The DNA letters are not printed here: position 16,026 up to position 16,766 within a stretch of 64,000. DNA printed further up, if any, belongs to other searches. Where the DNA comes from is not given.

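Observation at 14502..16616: Uncharacterised three-gene membrane module: triplicated 4-helix domain plus a ferredoxin-less NapH-like CxxxC protein, upstream of PFOR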

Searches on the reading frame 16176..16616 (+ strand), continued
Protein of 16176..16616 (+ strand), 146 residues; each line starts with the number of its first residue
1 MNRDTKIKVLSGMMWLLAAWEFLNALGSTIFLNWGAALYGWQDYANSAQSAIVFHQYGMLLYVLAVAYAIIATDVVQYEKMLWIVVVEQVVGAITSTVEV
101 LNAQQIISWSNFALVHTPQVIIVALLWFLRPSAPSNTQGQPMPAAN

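Call 65: search_protein_families(library=ncbifam, proteins=[L015:1085-4891:+, L015:125-1072:+, L015:4892-5986:+, L015:7241-8935:+, L013:10512-11723:-, L010:737-1762:+], max_evalue=0.00001)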
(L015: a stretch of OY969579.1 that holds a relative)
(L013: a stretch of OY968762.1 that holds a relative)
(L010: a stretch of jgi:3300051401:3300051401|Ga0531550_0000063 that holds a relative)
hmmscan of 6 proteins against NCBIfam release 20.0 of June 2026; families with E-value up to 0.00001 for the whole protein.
L015:1085-4891:+ (1268 aa): 9 families
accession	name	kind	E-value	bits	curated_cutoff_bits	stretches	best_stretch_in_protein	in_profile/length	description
TIGR02025.1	BchH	equivalog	0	1454.3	829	1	7-1267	3-1271/1271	magnesium chelatase subunit H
NF009140.0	PRK12493.1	equivalog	0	1038.5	1300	1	43-1267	61-1309/1313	magnesium chelatase subunit H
NF009942.0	PRK13405.1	equivalog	6.6e-264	878.6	1166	2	48-786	61-809/1245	magnesium chelatase subunit H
NF004646.0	PRK05989.2-4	equivalog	1.7e-194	648.5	1468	1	163-1260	105-1236/1277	cobaltochelatase subunit CobN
TIGR02257.1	cobalto_cobN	equivalog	1.8e-176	589.2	822.05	1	166-1259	144-1223/1226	cobaltochelatase subunit CobN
NF004644.0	PRK05989.2-2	equivalog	1.7e-158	529.7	1248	1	163-1263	124-1191/1289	cobaltochelatase subunit CobN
NF004643.0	PRK05989.2-1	equivalog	7.3e-145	484.4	1926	2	842-1264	738-1157/1184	cobaltochelatase subunit CobN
NF008973.0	PRK12321.1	equivalog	3.2e-139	465.6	1235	2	838-1252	692-1096/1105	cobaltochelatase subunit CobN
NF004645.0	PRK05989.2-3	equivalog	7.8e-105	351.6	1619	2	834-1259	985-1432/1597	cobaltochelatase subunit CobN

L015:125-1072:+ (315 aa): 6 families
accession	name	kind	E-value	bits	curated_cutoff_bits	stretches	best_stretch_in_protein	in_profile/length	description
TIGR02030.1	BchI-ChlI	equivalog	1.2e-143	478.3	466.95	1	1-313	12-334/337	magnesium chelatase ATPase subunit I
TIGR02442.1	Cob-chelat-sub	hypoth_equivalog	3.8e-124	415.5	779.45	1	1-310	12-327/641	putative cobaltochelatase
TIGR02031.1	BchD-ChlD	equivalog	1.1e-69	235.8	499.55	1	1-302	3-280/608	magnesium chelatase ATPase subunit D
NF009943.0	PRK13406.1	equivalog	2e-19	69.5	571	1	70-306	53-268/585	magnesium chelatase subunit D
TIGR00764.1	lon_rel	equivalog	7.2e-07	28.2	516.6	0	98-175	205-291/608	ATP-dependent protease LonB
TIGR00368.1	TIGR00368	hypoth_equivalog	6e-06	25.1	362.4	0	93-162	278-347/499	YifB family Mg chelatase-like AAA ATPase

L015:4892-5986:+ (364 aa): 4 families
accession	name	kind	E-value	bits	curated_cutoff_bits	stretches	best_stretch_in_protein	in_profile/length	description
NF053664.1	TransRegPtrACyano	equivalog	1.6e-12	47.2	300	1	151-343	6-186/196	Crp/Fnr family transcriptional regulator PtrA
TIGR03697.1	NtcA_cyano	equivalog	4.9e-10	39.5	244.95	1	175-356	9-190/193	global nitrogen regulator NtcA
NF010499.0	PRK13918.1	equivalog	2e-08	34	274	1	176-357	28-200/205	CRP/FNR family transcriptional regulator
NF052518.1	TransRegLdrP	equivalog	3.1e-06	27.3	300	1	179-341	19-174/195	transcriptional regulator LdrP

L015:7241-8935:+ (564 aa): 21 families
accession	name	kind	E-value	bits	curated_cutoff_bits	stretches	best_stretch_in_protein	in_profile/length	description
TIGR02730.1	carot_isom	equivalog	1.9e-45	155.7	586.9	1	47-542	1-483/493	carotenoid isomerase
TIGR02734.1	crtI_fam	subfamily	7.5e-37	127.2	238.1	2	212-532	161-471/504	phytoene desaturase family protein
TIGR02733.1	desat_CrtD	equivalog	5e-33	114.5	549.7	1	49-533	4-472/492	C-3',4' desaturase CrtD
NF058655.1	CrtID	equivalog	2.9e-27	95.7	640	2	207-541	158-475/478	bifunctional phytoene desaturase/3,4-desaturase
NF045637.1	carotdesatCrtDProt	equivalog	6.2e-23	81.1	580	2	212-547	166-482/485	1-hydroxycarotenoid 3,4-desaturase CrtD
NF045689.1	BCarotKetCrtO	equivalog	4.7e-17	61.8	1000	1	215-323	188-298/563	beta-carotene ketolase CrtO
NF042421.1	hydcarot_desat_CrtD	equivalog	1.7e-15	56.5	500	1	48-503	3-437/487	1-hydroxycarotenoid 3,4-desaturase CrtD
NF005560.0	PRK07233.1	equivalog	6.2e-14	51.7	252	1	50-101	4-55/435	hypothetical protein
NF005548.0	PRK07208.1-4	equivalog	2.8e-10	39.4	389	1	48-100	5-57/488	hypothetical protein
TIGR03467.1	HpnE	equivalog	1.7e-07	31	283.05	1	50-100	2-54/430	hydroxysqualene dehydroxylase HpnE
NF009478.0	PRK12844.1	equivalog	2.7e-07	29.3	789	0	46-87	8-49/559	3-ketosteroid-delta-1-dehydrogenase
NF005545.0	PRK07208.1-1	equivalog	4.5e-07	28.6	451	0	46-101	7-63/504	hypothetical protein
TIGR00562.1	proto_IX_ox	equivalog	6.7e-07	28.3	97.85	1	48-104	4-62/470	protoporphyrinogen oxidase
NF003585.0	PRK05249.1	equivalog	6.7e-07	28.3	465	1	45-86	5-46/464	Si-specific NAD(P)(+) transhydrogenase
NF004789.0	PRK06134.1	subfamily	8.8e-07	27.8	747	1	42-95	8-59/581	FAD-dependent oxidoreductase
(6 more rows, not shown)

L013:10512-11723:- (403 aa): 7 families
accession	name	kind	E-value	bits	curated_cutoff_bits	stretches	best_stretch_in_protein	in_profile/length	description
TIGR02032.1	GG-red-SF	subfamily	2.1e-40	139.2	158.8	1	14-315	3-297/297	geranylgeranyl reductase family protein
TIGR02023.1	BchP-ChlP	subfamily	3.7e-37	128.3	343.3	1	14-335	3-318/388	geranylgeranyl diphosphate reductase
TIGR02028.1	ChlP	equivalog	2.5e-25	89.1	505.3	1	16-326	5-315/398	geranylgeranyl reductase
NF041160.1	DGGPL_Thplmales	equivalog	2.3e-20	72.9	780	1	10-317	2-312/396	digeranylgeranylglycerophospholipid reductase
NF045655.1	MkRedMenJ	equivalog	1.1e-11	44.3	700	1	11-326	4-326/406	menaquinone reductase MenJ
NF041385.1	Dggglyphlred_Halo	equivalog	4.7e-08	32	700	0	10-122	3-117/405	digeranylgeranylglycerophospholipid reductase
NF041080.1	DGGGPL_reductase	equivalog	3e-07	29.7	580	1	13-318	3-314/447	digeranylgeranylglycerophospholipid reductase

L010:737-1762:+ (341 aa): 3 families
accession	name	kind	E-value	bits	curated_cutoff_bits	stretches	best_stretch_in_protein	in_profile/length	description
TIGR02716.1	C20_methyl_CrtF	equivalog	1e-139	464.8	276.1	1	21-325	1-305/306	bacteriochlorophyllide d C-20 methyltransferase BchU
NF053543.1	FlxJ_fam_MTase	equivalog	2.2e-10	40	560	1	170-274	178-285/352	FlxJ family methyltransferase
NF006138.0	PRK08287.1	equivalog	2.5e-06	27.5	210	1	166-217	28-80/189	decarboxylating cobalt-precorrin-6B (C(15))-methyltransferase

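Call 68: fold_search(model_id=the predicted structure, library=pdb)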
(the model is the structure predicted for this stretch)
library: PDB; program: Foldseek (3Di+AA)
matches with E <= 10: 96; with E <= 0.001: 0
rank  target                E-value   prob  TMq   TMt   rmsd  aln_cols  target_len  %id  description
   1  7jic_B                1.3e+00  0.23  0.36  0.28  15.9       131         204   12  Structure of human CD19-CD81 co-receptor complex bound to coltuximab Fab fragment (released 2021-01-20)
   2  9div_B                1.4e+00  0.23  0.31  0.32  14.9       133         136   13  The crystal structure of de novo designed ChuA binding protein C8 (released 2025-05-21)
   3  4p1n_B                1.5e+00  0.11  0.24  0.19  17.1       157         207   11  Crystal structure of Atg1-Atg13 complex (released 2014-05-07)
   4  3plt_B                1.7e+00  0.30  0.37  0.27  27.2       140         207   15  Crystal structure of Lsp1 from Saccharomyces cerevisiae (released 2011-06-22)
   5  9div_A                1.9e+00  0.28  0.33  0.34  12.9       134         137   11  The crystal structure of de novo designed ChuA binding protein C8 (released 2025-05-21)
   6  9div_C                2.3e+00  0.23  0.33  0.34  12.1       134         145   11  The crystal structure of de novo designed ChuA binding protein C8 (released 2025-05-21)
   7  4dyu_D                2.4e+00  0.11  0.27  0.25  15.8       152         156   11  The crystal structure of DNA starvation/stationary phase protection protein Dps from Yersinia pestis KIM 10 (released 2012-03-14)
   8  6s38_A                2.7e+00  0.11  0.25  0.25  10.8       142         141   13  Ligand binding domain of the P. putida receptor PcaY_PP in complex with quinate (released 2020-10-21)
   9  6s33_B                2.8e+00  0.09  0.23  0.24  11.7       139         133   14  Ligand binding domain of the P. putida receptor PcaY_PP in complex with Protocatechuate (released 2020-10-21)
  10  9div_E                3.0e+00  0.16  0.30  0.34  13.0       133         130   11  The crystal structure of de novo designed ChuA binding protein C8 (released 2025-05-21)
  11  9div_F                3.5e+00  0.14  0.31  0.34  15.3       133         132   12  The crystal structure of de novo designed ChuA binding protein C8 (released 2025-05-21)
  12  2hhe_B                3.7e+00  0.10  0.29  0.29  12.2       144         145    8  OXYGEN AFFINITY MODULATION BY THE N-TERMINI OF THE BETA CHAINS IN HUMAN AND BOVINE HEMOGLOBIN (released 1995-01-26)
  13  6tz4_02               3.9e+00  0.18  0.38  0.32  33.2       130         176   13  CryoEM reconstruction of membrane-bound ESCRT-III filament composed of CHMP1B+IST1 (right-handed) (released 2020-04-08)
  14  3wtg_B                3.9e+00  0.12  0.31  0.31   8.9       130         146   12  Crystal structure of Emu (dromaius novaehollandiae) hemoglobin at 2.3 angstrom resolution (released 2014-07-02)
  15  9a72_A                4.1e+00  0.16  0.35  0.19  28.7       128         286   15  Integrative model of YFMS-CHEW by crosslinking MS and deep learning (released 2024-09-18)
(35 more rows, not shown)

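Call 72: find_encoding_contigs(protein=P0141, flank=10000, max_places=3)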
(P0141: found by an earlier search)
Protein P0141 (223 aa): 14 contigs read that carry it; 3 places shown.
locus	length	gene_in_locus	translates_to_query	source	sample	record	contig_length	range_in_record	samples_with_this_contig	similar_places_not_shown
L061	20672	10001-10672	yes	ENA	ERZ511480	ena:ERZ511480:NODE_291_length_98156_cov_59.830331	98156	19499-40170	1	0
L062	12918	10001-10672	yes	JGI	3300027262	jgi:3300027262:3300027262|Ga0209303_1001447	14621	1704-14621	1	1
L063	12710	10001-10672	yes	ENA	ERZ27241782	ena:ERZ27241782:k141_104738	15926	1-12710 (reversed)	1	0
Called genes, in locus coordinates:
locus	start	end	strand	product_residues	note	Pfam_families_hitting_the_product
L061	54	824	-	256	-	PF03328:HpcH_HpaI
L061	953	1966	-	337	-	PF00005:ABC_tran, PF08352:oligo_HPY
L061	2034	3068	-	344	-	PF00005:ABC_tran, PF13401:AAA_22 (faint), PF13304:AAA_21 (weak), PF08352:oligo_HPY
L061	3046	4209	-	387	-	PF12911:OppC_N, PF00528:BPD_transp_1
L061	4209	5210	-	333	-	PF19300:BPD_transp_1_N, PF00528:BPD_transp_1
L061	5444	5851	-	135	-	PF05685:Uma2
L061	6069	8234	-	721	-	PF00496:SBP_bac_5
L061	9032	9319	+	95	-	-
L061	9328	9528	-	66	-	-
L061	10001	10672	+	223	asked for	PF12801:Fer4_5 (weak)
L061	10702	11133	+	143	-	-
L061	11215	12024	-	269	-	-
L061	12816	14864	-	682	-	PF00009:GTP_EFTU, PF03144:GTP_EFTU_D2, PF25461:Beta-barrel_SelB, PF09106:WHD_2nd_SelB, PF09107:WHD_3rd_SelB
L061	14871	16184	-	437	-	-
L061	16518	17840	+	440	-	PF13439:Glyco_transf_4, PF13579:Glyco_trans_4_4 (weak), PF20706:GT4-conflict (weak), PF00534:Glycos_transf_1, PF13692:Glyco_trans_1_4, PF13524:Glyco_trans_1_2 (weak)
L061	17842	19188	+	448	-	PF13439:Glyco_transf_4 (weak), PF00534:Glycos_transf_1, PF13692:Glyco_trans_1_4, PF13524:Glyco_trans_1_2 (weak)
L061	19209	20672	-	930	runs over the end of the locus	PF00069:Pkinase, PF07714:PK_Tyr_Ser-Thr, PF03109:ABC1 (weak)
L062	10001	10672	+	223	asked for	PF12801:Fer4_5 (weak)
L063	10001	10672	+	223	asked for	PF12801:Fer4_5 (weak)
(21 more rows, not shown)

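Call 73: find_encoding_contigs(protein=P0081, flank=8000, max_places=3)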
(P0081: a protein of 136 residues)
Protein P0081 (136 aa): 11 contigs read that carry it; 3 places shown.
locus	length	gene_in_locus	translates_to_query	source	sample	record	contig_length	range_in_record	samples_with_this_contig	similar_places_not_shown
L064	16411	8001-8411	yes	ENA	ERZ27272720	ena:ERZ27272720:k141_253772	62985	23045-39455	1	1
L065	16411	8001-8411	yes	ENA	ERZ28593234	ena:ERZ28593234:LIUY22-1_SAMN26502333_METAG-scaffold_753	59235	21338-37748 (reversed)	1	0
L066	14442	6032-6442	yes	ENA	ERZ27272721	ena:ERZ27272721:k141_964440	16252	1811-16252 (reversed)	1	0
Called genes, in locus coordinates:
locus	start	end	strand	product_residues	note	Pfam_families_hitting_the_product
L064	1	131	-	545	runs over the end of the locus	-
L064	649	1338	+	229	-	PF23125:Xre-MbcA-ParS_M (weak)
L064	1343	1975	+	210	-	PF08808:RES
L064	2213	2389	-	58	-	-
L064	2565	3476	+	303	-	PF01636:APH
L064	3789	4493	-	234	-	PF00753:Lactamase_B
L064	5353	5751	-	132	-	PF00903:Glyoxalase, PF12681:Glyoxalase_2, PF18029:Glyoxalase_6 (weak), PF22677:Ble-like_N (weak)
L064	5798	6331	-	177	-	-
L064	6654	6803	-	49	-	-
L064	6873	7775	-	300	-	PF12146:Hydrolase_4, PF00561:Abhydrolase_1, PF12697:Abhydrolase_6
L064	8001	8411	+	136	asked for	-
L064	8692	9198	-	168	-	PF13302:Acetyltransf_3, PF13420:Acetyltransf_4 (weak), PF00583:Acetyltransf_1, PF13508:Acetyltransf_7 (faint)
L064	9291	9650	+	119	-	PF01022:HTH_5, PF12840:HTH_20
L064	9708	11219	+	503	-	PF01266:DAO, PF07992:Pyr_redox_2 (weak), PF13450:NAD_binding_8 (weak), PF13738:Pyr_redox_3, PF01593:Amino_oxidase (faint)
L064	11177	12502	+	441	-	PF07690:MFS_1, PF06779:MFS_4 (weak), PF07690:MFS_1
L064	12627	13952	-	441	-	PF01636:APH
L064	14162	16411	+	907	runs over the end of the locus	PF01381:HTH_3, PF13560:HTH_31, PF00931:NB-ARC, PF13401:AAA_22, PF13424:TPR_12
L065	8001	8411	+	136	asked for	-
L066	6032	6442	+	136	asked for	-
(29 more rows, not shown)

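Call 74: find_encoding_contigs(protein=P0088, flank=8000, max_places=2)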
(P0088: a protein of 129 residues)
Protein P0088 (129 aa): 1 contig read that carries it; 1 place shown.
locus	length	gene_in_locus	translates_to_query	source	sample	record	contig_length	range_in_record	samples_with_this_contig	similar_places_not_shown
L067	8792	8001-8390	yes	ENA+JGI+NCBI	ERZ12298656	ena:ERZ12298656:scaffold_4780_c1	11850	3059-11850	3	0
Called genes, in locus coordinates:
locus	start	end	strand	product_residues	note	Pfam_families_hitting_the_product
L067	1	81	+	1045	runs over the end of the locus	?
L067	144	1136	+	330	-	PF07728:AAA_5 (faint), PF01078:Mg_chelatase (weak), PF17863:AAA_lid_2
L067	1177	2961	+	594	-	PF01078:Mg_chelatase (faint), PF07728:AAA_5 (weak), PF17863:AAA_lid_2, PF26791:AAPxQ (weak), PF00092:VWA, PF13519:VWA_2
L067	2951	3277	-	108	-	-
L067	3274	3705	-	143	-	-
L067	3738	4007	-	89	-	-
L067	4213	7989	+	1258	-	PF11965:DUF3479, PF02514:CobN-Mg_chel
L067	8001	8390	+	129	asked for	-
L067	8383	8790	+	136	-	?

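Call 76: find_encoding_contigs(protein=P0070, flank=8000, max_places=2)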
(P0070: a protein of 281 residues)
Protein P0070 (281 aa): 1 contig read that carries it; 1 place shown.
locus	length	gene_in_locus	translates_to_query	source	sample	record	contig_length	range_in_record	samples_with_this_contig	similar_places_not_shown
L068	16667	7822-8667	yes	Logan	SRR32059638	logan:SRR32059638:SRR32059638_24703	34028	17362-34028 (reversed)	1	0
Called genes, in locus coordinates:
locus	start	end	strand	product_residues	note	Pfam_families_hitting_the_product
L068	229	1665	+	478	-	PF08245:Mur_ligase_M, PF27239:FOL3_C (faint), PF02875:Mur_ligase_C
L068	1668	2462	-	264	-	PF00226:DnaJ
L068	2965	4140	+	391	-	PF00285:Citrate_synt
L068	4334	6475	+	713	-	-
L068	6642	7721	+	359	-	PF00641:Zn_ribbon_RanBP (weak)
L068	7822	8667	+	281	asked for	-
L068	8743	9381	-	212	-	PF00578:AhpC-TSA, PF08534:Redoxin, PF20029:DUF6436 (weak)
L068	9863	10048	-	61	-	-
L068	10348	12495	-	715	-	PF11412:DsbD_N, PF02683:DsbD_TM, PF13098:Thioredoxin_2 (weak), PF13899:Thioredoxin_7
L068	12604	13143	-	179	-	-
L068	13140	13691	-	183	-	-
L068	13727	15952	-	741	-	PF14508:GH97_N, PF10566:Glyco_hydro_97, PF14509:GH97_C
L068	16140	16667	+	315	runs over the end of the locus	-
